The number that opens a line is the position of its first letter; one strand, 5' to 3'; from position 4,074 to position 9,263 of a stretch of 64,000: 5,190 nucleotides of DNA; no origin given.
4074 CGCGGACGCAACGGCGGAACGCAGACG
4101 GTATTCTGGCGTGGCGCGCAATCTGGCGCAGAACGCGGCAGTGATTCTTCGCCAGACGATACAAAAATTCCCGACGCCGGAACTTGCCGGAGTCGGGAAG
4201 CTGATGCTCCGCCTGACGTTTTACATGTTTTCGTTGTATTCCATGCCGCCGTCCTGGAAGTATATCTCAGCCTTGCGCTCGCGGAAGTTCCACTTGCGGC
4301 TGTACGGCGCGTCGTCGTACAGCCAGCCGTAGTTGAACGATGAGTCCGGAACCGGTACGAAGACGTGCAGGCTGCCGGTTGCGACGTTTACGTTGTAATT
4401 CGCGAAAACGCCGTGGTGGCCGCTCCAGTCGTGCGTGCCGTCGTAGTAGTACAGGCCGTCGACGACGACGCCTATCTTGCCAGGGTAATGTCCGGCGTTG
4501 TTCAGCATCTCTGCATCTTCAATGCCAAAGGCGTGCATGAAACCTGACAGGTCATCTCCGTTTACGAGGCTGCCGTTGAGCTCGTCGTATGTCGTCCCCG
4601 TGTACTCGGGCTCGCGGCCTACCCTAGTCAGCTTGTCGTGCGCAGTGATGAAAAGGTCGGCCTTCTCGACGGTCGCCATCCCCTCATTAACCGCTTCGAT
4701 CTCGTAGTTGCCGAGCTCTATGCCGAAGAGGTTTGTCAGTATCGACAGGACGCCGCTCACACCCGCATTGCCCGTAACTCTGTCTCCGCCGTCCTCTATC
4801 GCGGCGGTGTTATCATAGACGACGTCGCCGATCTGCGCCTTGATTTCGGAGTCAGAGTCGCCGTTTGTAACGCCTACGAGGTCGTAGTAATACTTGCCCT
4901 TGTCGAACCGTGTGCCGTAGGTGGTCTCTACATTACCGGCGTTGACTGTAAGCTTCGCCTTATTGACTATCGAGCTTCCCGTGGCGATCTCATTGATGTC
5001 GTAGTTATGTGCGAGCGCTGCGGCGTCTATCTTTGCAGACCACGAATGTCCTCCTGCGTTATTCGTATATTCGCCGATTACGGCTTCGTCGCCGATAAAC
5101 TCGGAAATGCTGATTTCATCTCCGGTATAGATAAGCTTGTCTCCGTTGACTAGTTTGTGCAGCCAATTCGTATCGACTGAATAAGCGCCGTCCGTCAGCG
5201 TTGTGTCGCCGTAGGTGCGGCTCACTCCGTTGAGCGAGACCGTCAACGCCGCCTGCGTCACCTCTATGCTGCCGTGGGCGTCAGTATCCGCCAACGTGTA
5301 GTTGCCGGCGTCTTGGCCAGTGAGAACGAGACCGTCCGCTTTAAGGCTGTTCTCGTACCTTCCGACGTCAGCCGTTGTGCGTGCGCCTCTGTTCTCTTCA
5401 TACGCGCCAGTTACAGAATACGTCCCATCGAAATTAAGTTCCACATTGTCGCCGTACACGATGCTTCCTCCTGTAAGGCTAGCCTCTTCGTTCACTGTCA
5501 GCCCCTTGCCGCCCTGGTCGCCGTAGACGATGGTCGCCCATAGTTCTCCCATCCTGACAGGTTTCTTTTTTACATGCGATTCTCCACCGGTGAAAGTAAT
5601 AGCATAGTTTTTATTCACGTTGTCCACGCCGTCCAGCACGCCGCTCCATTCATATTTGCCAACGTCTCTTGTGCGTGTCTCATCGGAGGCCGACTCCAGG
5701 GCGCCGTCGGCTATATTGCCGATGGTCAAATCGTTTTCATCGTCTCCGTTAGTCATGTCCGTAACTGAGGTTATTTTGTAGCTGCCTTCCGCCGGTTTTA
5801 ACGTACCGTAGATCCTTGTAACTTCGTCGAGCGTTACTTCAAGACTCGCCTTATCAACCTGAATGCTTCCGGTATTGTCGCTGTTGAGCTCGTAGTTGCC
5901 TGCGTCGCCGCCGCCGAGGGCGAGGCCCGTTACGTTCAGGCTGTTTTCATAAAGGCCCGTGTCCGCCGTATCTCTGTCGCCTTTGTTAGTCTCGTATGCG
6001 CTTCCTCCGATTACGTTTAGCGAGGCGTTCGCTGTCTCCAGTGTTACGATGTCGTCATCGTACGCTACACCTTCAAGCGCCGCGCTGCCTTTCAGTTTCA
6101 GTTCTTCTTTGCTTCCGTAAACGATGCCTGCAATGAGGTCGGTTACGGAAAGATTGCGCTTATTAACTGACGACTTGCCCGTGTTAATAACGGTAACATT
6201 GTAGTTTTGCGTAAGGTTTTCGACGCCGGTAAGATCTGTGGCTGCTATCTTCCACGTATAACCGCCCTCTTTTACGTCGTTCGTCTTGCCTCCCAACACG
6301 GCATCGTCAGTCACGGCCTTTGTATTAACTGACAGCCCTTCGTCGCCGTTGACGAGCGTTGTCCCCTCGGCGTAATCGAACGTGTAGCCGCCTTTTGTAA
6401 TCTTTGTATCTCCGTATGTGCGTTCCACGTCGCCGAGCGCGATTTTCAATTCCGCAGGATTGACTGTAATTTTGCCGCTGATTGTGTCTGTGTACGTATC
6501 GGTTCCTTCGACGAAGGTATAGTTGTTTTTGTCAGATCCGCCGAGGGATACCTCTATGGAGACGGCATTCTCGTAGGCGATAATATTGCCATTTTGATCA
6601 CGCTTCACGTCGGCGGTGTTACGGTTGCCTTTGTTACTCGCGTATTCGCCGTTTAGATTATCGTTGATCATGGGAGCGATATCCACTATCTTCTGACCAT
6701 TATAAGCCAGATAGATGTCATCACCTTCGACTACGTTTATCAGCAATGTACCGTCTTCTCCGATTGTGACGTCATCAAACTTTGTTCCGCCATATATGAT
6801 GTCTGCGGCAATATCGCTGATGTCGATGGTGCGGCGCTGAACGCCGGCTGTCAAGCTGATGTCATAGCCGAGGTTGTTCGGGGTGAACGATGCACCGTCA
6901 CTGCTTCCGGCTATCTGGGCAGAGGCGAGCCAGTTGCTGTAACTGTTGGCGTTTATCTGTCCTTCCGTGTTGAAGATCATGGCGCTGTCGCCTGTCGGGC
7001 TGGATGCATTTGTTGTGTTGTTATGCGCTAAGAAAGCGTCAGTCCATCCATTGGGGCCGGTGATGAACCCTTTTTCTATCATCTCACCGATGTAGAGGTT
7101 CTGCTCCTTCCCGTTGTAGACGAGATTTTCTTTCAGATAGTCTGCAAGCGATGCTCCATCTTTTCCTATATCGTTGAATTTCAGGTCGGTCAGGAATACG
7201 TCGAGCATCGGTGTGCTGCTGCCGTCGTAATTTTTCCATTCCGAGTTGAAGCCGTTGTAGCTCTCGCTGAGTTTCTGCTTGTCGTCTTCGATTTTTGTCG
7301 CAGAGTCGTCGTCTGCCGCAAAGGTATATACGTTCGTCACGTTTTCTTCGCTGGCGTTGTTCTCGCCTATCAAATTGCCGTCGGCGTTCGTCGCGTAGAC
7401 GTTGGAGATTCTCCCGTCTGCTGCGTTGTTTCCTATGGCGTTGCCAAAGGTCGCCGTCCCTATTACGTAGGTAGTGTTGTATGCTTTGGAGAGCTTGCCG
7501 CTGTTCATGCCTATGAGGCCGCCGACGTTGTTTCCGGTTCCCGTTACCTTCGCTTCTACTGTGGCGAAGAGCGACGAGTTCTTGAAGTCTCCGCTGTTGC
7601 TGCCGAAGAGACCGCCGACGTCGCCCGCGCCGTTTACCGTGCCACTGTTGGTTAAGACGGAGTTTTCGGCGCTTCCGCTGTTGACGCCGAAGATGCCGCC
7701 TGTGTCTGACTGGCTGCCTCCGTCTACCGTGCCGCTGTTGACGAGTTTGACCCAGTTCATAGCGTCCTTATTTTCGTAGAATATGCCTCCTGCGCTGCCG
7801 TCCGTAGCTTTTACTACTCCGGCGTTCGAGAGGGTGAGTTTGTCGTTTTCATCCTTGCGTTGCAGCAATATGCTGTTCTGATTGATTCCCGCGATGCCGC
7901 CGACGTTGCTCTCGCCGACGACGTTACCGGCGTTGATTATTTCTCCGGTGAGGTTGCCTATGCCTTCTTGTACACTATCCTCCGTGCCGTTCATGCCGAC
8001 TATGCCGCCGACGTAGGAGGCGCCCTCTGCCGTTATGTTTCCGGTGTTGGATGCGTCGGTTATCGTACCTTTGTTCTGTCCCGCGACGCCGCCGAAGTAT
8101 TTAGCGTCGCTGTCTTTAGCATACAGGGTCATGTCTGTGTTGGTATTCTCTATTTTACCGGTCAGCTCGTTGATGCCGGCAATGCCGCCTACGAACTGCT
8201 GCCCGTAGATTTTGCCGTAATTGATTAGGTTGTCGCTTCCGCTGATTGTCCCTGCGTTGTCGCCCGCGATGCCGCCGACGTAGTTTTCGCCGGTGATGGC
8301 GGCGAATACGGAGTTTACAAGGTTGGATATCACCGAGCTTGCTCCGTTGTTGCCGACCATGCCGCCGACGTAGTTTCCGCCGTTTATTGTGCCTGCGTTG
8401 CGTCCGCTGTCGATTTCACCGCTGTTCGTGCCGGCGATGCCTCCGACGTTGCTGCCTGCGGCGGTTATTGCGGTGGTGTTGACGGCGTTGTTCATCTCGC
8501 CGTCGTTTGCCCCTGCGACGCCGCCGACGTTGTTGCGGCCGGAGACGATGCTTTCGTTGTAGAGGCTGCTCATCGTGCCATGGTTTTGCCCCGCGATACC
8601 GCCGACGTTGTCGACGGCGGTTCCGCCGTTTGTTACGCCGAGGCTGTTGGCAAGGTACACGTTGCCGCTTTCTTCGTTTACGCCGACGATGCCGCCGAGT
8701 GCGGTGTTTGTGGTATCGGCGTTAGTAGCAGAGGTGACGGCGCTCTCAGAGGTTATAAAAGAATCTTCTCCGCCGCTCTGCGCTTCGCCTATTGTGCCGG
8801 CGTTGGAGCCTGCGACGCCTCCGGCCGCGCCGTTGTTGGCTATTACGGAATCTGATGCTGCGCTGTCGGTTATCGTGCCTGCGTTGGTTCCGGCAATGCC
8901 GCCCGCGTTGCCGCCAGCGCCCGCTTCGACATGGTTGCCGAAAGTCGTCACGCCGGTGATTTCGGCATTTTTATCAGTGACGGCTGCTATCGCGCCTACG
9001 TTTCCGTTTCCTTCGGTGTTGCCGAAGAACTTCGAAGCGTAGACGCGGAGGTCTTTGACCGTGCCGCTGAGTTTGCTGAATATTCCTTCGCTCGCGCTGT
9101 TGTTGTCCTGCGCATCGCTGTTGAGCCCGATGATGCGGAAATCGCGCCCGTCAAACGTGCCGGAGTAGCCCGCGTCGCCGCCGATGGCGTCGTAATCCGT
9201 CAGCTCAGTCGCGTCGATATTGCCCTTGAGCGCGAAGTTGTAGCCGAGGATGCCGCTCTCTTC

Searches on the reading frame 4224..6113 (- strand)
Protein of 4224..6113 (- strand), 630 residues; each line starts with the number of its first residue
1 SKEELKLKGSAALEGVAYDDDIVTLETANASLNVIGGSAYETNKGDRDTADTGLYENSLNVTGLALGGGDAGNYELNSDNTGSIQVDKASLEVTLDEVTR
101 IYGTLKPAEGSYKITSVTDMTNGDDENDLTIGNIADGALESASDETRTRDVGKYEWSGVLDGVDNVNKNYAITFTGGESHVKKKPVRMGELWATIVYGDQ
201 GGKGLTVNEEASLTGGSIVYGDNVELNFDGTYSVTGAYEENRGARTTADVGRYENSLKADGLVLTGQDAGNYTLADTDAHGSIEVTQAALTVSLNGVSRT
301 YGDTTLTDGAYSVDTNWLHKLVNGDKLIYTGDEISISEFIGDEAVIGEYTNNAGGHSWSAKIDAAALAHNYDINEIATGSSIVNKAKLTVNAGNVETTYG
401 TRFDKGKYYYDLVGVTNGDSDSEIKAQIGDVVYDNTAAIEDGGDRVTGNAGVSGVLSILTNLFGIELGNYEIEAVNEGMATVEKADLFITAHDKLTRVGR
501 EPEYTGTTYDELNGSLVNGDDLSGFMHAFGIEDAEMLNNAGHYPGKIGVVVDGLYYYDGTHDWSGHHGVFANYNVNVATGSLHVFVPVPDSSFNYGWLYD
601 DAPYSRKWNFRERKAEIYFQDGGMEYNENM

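Call 52: search_protein_families(library=pfam, proteins=[window:4224-6113:-], max_evalue=0.01)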
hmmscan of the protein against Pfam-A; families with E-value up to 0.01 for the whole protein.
window:4224-6113:- (630 aa): 2 families
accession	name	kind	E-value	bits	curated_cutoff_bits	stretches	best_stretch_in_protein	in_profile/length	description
PF18676.6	MBG_2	-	6e-08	33.6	25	1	91-177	1-69/72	MBG domain (YGX type)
PF18657.6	YDG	-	0.0088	16.7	25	1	222-278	41-84/85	YDG domain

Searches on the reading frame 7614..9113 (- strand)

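Call 52: search_protein_families(library=pfam, proteins=[window:7614-9113:-], max_evalue=0.01)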
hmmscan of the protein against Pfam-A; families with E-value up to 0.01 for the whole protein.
window:7614-9113:- (500 aa): 1 family
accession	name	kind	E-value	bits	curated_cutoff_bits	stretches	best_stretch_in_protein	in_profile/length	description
PF07581.17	Glug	-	5.2e-09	36.4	20.5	1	338-361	3-28/28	The GLUG motif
